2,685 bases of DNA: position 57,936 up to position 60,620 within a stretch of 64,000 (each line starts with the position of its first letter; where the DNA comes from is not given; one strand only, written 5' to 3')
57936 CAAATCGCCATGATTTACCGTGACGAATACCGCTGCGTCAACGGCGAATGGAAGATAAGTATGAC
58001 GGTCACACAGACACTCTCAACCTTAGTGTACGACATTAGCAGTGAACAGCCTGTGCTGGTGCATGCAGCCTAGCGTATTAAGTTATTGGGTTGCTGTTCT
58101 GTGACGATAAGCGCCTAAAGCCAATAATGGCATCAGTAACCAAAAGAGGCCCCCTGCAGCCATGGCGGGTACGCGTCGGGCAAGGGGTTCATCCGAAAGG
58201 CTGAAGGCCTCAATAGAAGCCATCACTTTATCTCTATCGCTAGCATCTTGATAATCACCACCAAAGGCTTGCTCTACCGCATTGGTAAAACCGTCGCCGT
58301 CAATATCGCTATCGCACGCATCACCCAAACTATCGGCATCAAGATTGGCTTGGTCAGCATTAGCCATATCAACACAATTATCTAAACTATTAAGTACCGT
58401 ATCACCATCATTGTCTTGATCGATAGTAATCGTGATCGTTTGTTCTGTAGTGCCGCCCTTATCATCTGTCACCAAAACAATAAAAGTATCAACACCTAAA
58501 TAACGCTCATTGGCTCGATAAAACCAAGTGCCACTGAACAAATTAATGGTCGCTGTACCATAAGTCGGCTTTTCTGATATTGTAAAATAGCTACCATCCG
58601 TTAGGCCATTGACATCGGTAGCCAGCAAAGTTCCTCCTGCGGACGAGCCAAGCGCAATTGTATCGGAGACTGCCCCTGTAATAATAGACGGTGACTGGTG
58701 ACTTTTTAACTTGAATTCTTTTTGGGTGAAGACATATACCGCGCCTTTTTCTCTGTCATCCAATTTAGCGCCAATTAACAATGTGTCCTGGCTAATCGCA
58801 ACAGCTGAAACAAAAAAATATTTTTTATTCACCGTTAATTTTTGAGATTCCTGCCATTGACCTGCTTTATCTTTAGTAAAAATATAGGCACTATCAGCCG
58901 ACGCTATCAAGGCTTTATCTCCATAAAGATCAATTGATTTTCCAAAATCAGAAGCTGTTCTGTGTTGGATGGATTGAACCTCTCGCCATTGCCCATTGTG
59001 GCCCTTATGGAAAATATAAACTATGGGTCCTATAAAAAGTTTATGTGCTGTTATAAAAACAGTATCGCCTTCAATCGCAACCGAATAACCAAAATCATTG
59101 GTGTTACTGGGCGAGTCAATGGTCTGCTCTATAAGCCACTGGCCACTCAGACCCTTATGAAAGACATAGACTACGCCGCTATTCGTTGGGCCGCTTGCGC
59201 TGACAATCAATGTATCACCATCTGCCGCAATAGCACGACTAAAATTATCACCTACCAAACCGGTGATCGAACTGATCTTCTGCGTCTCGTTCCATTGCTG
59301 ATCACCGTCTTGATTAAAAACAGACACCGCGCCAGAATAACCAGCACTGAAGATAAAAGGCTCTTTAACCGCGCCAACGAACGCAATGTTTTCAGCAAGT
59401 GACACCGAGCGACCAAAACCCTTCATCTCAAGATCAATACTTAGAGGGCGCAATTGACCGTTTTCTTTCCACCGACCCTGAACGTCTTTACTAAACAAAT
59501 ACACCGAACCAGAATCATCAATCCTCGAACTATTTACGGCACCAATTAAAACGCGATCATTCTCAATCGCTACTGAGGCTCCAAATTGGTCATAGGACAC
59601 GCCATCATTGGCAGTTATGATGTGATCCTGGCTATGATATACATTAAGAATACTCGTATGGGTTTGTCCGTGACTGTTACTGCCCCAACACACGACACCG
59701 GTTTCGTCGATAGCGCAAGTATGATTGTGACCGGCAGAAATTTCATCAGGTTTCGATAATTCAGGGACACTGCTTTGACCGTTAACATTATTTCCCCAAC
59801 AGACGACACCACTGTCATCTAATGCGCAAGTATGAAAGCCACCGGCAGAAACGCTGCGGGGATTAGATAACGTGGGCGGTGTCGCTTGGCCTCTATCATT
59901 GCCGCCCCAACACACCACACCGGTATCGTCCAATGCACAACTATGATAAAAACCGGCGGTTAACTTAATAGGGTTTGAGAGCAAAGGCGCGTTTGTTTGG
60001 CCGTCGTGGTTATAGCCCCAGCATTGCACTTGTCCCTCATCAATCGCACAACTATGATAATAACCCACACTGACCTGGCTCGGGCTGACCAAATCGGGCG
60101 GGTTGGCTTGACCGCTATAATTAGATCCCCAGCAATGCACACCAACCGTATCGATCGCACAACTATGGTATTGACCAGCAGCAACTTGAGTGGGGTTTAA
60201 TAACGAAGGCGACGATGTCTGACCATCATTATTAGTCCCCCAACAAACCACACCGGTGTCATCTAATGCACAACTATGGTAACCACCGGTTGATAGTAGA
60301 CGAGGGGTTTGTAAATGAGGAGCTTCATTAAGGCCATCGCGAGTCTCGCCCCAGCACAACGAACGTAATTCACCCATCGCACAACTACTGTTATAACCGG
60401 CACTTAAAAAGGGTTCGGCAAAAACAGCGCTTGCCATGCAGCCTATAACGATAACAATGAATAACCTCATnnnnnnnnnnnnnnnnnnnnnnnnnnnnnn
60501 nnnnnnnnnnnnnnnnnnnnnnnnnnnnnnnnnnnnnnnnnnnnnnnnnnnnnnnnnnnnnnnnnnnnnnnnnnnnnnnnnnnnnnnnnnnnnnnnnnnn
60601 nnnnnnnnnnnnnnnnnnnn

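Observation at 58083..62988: Translationally coupled three-gene operon (anchored small protein, then HExxH protease, then double beta-propeller) forming an uncharacterised cell-surface module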

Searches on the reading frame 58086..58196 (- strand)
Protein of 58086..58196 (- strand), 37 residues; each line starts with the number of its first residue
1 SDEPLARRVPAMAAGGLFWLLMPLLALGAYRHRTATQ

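Call 7: search_protein_families(library=ncbifam, proteins=[window:58086-58196:-], max_evalue=10)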
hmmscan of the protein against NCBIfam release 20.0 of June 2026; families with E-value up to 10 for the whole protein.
seq(37 aa): 0 families

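Call 58: search_protein_families(library=ncbifam, proteins=[window:58086-58184:-], max_evalue=10)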
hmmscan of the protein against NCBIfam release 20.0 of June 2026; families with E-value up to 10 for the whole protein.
seq(33 aa): 0 families

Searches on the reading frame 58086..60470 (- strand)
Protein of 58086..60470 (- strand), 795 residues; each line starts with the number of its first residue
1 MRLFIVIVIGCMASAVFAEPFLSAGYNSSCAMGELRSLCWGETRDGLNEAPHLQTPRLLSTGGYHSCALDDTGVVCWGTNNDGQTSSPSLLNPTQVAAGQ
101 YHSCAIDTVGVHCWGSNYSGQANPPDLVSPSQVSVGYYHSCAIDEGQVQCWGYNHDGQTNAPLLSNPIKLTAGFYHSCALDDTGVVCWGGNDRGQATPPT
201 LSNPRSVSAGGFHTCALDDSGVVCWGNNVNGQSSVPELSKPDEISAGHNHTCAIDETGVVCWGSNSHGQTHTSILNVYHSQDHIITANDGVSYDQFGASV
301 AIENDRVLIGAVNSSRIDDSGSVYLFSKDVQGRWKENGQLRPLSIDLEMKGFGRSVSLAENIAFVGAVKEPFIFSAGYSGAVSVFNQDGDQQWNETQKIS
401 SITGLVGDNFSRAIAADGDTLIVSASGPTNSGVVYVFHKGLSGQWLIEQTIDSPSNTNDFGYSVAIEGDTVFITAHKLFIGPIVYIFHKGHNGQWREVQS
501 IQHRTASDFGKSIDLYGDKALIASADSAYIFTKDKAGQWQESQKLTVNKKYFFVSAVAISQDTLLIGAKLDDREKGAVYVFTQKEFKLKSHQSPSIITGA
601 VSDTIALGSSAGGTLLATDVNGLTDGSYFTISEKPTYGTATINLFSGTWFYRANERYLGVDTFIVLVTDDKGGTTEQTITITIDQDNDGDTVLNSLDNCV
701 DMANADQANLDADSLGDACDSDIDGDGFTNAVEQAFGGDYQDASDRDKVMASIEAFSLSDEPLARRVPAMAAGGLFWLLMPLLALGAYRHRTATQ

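Call 4: search_protein_families(library=pfam, proteins=[window:58086-60470:-], max_evalue=0.1)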
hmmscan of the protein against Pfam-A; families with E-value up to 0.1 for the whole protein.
window:58086-60470:- (795 aa): 7 families
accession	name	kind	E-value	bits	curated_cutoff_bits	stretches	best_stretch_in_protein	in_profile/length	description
PF13540.12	RCC1_2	-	3.5e-44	148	22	6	244-269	4-30/30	Regulator of chromosome condensation (RCC1) repeat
PF14312.12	FG-GAP_2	-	8.5e-39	132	23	5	281-326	3-49/49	FG-GAP repeat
PF25390.1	WD40_RLD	-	4.5e-29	102.3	150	1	59-272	36-332/363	RCC1-like domain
PF17963.7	Big_9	-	2.8e-09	38.2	23.6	1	602-682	8-89/89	Bacterial Ig domain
PF09227.15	Bubble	-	4.9e-07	30.4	23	0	152-190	6-41/64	Bubble protein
PF02412.23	TSP_3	-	8e-07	29.1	25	2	711-731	4-24/36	Thrombospondin type 3 repeat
PF17892.7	Cadherin_5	-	0.0019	18.4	26.5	1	631-683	46-97/98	Cadherin-like domain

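Call 5: search_protein_families(library=ncbifam, proteins=[window:58086-60470:-], max_evalue=0.1)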
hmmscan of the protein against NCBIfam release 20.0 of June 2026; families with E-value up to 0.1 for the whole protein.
window:58086-60470:- (795 aa): 7 families
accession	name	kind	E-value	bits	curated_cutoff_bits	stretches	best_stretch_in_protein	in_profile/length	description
NF047638.1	throspo3_MtsC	equivalog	1.6e-12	47.1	350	1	681-747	190-256/428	cell-cell cohesion MYXO-CTERM protein MtsC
NF012211.1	tand_rpt_95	domain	1.4e-09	37.7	90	1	617-690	19-91/98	tandem-95 repeat protein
NF045500.1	Omp28_seleno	equivalog_domain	4.4e-09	36.2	200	1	676-721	264-309/377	Omp28-related selenoprotein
NF052349.1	BP39L_fam_lectin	equivalog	0.00067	18.7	400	1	295-445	190-329/335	BP39L family lectin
NF052348.1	beta_propeller_lectin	domain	0.01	14.9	200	1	295-446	90-233/337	beta propeller lectin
TIGR01965.1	VCBS_repeat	domain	0.015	15.5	15.5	1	613-693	2-87/99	VCBS domain-containing protein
TIGR00566.1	trpG_papA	subfamily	0.021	14.6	121.05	0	152-182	108-138/192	glutamine amidotransferase of anthranilate synthase or aminodeoxychorismate synthase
